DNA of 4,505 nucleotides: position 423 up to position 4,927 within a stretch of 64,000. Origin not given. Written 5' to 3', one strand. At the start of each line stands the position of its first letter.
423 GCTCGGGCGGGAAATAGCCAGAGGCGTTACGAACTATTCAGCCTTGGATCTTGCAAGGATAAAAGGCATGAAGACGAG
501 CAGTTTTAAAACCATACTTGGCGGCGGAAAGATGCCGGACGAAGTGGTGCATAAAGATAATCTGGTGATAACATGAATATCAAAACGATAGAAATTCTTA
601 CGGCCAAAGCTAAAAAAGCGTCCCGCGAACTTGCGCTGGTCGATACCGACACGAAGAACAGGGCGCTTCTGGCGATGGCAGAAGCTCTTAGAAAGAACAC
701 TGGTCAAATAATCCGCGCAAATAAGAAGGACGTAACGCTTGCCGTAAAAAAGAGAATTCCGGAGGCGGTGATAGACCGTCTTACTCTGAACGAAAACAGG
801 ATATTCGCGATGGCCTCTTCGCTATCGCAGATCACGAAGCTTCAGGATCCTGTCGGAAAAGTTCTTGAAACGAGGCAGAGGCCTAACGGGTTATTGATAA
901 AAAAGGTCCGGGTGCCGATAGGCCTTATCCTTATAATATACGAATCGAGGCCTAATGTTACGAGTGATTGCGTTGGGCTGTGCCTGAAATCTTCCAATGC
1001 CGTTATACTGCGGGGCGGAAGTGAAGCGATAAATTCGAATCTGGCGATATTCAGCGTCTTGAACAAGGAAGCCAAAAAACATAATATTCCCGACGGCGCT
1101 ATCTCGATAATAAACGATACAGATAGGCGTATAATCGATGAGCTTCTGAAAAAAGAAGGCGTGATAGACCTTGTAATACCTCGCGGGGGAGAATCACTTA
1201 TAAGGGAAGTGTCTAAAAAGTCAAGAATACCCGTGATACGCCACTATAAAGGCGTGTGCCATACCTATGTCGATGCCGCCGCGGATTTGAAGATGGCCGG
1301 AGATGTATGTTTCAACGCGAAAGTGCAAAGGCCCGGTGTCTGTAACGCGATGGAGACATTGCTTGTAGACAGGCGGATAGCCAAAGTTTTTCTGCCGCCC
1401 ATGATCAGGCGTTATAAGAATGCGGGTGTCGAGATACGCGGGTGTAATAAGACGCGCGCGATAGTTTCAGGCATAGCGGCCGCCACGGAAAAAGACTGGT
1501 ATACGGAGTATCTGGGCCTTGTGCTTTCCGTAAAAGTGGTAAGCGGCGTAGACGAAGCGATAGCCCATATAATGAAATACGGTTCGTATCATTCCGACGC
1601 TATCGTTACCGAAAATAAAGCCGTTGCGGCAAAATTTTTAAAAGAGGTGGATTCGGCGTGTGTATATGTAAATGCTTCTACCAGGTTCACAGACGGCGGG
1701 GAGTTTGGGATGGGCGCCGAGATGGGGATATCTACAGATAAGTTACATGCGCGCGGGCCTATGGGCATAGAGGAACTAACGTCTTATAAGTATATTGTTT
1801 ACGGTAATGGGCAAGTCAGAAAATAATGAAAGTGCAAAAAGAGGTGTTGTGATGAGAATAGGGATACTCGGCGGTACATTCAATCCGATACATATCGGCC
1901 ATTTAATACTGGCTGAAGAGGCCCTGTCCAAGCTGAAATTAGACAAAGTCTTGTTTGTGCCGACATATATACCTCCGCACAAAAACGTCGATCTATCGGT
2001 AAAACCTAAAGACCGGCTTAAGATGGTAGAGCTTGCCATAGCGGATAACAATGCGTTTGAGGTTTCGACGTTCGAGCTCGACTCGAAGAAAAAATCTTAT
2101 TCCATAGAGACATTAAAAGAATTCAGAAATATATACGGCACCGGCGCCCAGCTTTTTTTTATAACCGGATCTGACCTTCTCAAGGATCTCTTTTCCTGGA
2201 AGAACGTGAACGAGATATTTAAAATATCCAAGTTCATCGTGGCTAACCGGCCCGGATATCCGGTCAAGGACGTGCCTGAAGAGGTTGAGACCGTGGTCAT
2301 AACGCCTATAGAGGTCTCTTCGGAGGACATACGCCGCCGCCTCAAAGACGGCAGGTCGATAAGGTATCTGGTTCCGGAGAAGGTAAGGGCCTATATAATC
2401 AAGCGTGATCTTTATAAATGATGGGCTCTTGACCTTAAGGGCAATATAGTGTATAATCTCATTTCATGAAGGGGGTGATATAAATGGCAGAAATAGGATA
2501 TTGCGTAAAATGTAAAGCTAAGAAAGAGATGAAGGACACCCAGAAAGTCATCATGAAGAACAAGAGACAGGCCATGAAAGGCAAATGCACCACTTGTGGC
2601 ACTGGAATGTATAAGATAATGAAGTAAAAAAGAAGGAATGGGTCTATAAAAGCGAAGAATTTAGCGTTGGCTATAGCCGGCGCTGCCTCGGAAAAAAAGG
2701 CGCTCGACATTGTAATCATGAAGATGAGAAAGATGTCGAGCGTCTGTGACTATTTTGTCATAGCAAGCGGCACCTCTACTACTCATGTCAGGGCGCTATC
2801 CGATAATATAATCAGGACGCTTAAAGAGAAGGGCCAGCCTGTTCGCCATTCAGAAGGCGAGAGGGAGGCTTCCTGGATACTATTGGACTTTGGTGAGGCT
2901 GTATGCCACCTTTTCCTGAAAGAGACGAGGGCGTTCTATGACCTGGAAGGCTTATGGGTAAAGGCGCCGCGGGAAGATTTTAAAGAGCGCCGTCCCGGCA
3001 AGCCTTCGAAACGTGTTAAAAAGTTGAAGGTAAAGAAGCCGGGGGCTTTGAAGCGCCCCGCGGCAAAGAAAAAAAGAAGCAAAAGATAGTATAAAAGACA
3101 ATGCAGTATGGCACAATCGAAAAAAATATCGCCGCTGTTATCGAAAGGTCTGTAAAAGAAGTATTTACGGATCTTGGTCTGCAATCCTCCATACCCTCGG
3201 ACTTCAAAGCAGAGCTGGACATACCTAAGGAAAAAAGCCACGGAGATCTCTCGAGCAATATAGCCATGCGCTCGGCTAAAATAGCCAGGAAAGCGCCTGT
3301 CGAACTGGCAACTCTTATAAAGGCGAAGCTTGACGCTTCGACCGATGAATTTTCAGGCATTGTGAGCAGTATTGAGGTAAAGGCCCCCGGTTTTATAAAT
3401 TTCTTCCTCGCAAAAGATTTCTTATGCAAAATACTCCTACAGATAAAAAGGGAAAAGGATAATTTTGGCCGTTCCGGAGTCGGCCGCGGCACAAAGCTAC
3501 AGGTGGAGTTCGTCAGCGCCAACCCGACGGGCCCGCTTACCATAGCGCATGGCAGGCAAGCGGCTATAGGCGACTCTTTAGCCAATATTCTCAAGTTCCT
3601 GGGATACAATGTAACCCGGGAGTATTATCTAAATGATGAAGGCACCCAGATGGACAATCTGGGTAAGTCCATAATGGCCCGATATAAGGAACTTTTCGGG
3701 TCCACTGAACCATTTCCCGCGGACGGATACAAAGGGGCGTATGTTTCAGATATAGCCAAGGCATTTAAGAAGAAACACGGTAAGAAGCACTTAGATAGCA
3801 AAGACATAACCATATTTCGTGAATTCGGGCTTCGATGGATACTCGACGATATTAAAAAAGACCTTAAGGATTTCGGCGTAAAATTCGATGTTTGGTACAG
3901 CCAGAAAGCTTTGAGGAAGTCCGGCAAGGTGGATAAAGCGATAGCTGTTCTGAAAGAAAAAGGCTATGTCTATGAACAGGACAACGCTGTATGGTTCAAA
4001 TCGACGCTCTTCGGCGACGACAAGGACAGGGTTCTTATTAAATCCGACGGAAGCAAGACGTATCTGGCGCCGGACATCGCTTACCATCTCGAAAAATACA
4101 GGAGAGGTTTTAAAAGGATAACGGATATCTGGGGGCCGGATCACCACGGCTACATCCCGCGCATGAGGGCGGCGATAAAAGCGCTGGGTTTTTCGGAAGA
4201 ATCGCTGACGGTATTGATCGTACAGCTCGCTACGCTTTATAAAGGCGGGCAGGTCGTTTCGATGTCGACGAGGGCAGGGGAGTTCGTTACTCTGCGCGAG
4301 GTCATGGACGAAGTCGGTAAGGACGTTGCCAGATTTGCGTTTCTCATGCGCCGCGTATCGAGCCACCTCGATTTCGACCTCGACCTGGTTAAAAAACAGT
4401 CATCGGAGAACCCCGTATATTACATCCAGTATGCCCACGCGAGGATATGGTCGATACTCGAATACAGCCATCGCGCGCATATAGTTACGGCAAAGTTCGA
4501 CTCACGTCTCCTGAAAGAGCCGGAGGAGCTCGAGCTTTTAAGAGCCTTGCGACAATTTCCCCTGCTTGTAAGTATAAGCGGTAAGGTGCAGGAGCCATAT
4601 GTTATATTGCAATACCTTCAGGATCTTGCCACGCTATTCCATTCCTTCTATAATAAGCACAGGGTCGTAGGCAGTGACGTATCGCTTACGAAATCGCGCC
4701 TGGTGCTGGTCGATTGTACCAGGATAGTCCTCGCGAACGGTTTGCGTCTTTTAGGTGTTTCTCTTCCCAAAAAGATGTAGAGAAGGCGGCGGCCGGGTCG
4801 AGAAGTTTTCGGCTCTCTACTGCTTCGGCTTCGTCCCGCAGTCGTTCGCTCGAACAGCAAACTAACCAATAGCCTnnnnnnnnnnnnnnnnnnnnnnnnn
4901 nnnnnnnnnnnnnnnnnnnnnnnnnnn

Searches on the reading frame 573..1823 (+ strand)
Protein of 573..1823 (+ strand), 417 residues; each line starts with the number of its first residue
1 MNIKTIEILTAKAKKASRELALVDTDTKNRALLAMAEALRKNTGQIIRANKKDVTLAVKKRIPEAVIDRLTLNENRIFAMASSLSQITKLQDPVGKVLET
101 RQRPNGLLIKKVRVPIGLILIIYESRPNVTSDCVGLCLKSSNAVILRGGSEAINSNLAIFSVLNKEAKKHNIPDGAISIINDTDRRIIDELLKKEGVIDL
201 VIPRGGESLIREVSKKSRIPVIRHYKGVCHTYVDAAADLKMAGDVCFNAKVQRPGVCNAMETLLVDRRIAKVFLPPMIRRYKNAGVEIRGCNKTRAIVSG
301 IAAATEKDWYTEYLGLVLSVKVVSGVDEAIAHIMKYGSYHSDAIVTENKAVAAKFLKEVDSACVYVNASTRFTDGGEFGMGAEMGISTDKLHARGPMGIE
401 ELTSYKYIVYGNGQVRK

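Call 73: search_protein_families(library=ncbifam, proteins=[window:573-1823:+], max_evalue=0.00001)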
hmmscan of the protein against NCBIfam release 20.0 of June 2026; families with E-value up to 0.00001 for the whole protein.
window:573-1823:+ (417 aa): 9 families
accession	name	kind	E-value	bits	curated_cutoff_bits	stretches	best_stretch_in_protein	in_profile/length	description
NF001221.0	PRK00197.1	equivalog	7.2e-182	604.7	289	1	5-417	6-418/418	glutamate-5-semialdehyde dehydrogenase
TIGR00407.1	proA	equivalog_domain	5.1e-146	486.6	317.45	1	13-406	1-398/398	glutamate-5-semialdehyde dehydrogenase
TIGR01092.1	P5CS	equivalog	2.1e-107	360.2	796.75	1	9-415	291-694/715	delta l-pyrroline-5-carboxylate synthetase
NF040648.1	lactal_redase_Meth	equivalog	1.5e-12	47.3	650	1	12-283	41-300/463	lactaldehyde dehydrogenase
TIGR02518.1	EutH_ACDH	equivalog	1.9e-11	43.5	620.1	1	3-265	7-254/488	acetaldehyde dehydrogenase (acetylating)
NF010378.0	PRK13805.1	equivalog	2.6e-11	42.1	951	1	5-272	15-268/872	bifunctional acetaldehyde-CoA/alcohol dehydrogenase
NF047625.1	AcylSulfactDhSauS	equivalog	3.3e-10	39.4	600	0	4-251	4-237/464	acylating sulfoacetaldehyde dehydrogenase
NF052305.1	DioxValDhHalo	equivalog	2.7e-09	36.5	750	0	312-406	384-477/483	2,5-dioxovalerate dehydrogenase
NF050084.1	pip_6_carb_DH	equivalog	9.1e-06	24.8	730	0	131-285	135-291/475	L-piperidine-6-carboxylate dehydrogenase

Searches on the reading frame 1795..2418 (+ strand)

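Call 73: search_protein_families(library=ncbifam, proteins=[window:1795-2418:+], max_evalue=0.00001)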
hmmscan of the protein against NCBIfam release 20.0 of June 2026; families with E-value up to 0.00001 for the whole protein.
window:1795-2418:+ (208 aa): 13 families
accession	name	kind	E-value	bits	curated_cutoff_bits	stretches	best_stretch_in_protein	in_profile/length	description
NF000840.1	PRK00071.1-3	equivalog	2.7e-64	216.3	150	1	19-208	5-199/201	nicotinate-nucleotide adenylyltransferase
NF000841.0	PRK00071.1-4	equivalog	6.1e-54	182.8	197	1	20-208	7-193/194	nicotinate-nucleotide adenylyltransferase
TIGR00482.1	TIGR00482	equivalog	1e-53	182.3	112.45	1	24-207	1-194/194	nicotinate (nicotinamide) nucleotide adenylyltransferase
NF005519.0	PRK07152.1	equivalog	2.7e-50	171.3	315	1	20-207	1-184/361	nicotinate-nucleotide adenylyltransferase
NF000839.0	PRK00071.1-1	equivalog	3.7e-48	164.3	187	1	23-166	9-151/219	nicotinate-nucleotide adenylyltransferase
NF005410.0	PRK06973.1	equivalog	1.4e-33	116.2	214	1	10-166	12-170/243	nicotinate-nucleotide adenylyltransferase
NF000843.0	PRK00071.2-2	equivalog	2.2e-21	76.3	240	1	15-157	7-146/212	nicotinate-nucleotide adenylyltransferase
NF000845.0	PRK00071.2-4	equivalog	2.3e-19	69.6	210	1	20-155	8-140/197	nicotinate-nucleotide adenylyltransferase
NF000842.0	PRK00071.2-1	equivalog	1.9e-16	60.3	167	1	20-208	2-185/191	nicotinate-nucleotide adenylyltransferase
NF000846.0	PRK00071.2-5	equivalog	4.5e-16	59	329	1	19-155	18-151/210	nicotinate-nucleotide adenylyltransferase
TIGR00125.1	cyt_tran_rel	domain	5.6e-11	42.5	27.7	1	22-86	1-64/65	adenylyltransferase/cytidyltransferase family protein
NF006479.0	PRK08887.1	equivalog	3.8e-10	39.8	164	1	20-208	2-171/174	nicotinate-nicotinamide nucleotide adenylyltransferase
TIGR01510.1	coaD_prev_kdtB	equivalog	2.3e-06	27.7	103.3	0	23-94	2-68/155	pantetheine-phosphate adenylyltransferase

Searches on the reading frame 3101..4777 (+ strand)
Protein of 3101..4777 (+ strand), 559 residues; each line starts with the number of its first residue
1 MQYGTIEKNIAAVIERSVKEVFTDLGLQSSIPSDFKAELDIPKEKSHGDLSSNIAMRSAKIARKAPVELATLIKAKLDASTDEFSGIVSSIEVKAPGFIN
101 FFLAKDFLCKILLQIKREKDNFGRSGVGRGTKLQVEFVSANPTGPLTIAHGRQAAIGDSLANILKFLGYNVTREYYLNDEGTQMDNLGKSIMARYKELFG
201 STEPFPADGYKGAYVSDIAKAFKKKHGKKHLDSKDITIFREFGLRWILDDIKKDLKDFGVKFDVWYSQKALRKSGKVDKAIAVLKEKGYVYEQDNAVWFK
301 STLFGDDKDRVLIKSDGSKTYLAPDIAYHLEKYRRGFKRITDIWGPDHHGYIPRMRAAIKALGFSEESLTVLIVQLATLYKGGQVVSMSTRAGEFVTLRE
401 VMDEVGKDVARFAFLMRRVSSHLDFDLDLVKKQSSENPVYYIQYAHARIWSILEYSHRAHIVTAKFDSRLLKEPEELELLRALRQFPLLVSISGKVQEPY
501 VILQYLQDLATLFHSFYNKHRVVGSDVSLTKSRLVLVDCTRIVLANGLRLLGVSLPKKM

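Call 73: search_protein_families(library=ncbifam, proteins=[window:3101-4777:+], max_evalue=0.00001)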
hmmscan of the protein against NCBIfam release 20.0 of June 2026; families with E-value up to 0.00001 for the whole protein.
window:3101-4777:+ (559 aa): 4 families
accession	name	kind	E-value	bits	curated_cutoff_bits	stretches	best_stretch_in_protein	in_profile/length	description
TIGR00456.1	argS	equivalog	8.9e-136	453.5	261.65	1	16-559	3-569/569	arginine--tRNA ligase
NF002446.0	PRK01611.3-3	equivalog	3.5e-55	187.5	399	3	402-559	481-636/636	arginine--tRNA ligase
NF002447.0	PRK01611.3-4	equivalog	5.3e-53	180.4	460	2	9-333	4-322/613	arginine--tRNA ligase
NF045898.1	ArgS_rel_codon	equivalog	4e-31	108.7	340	2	400-558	170-326/327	ArgS-related anticodon-binding protein NrtL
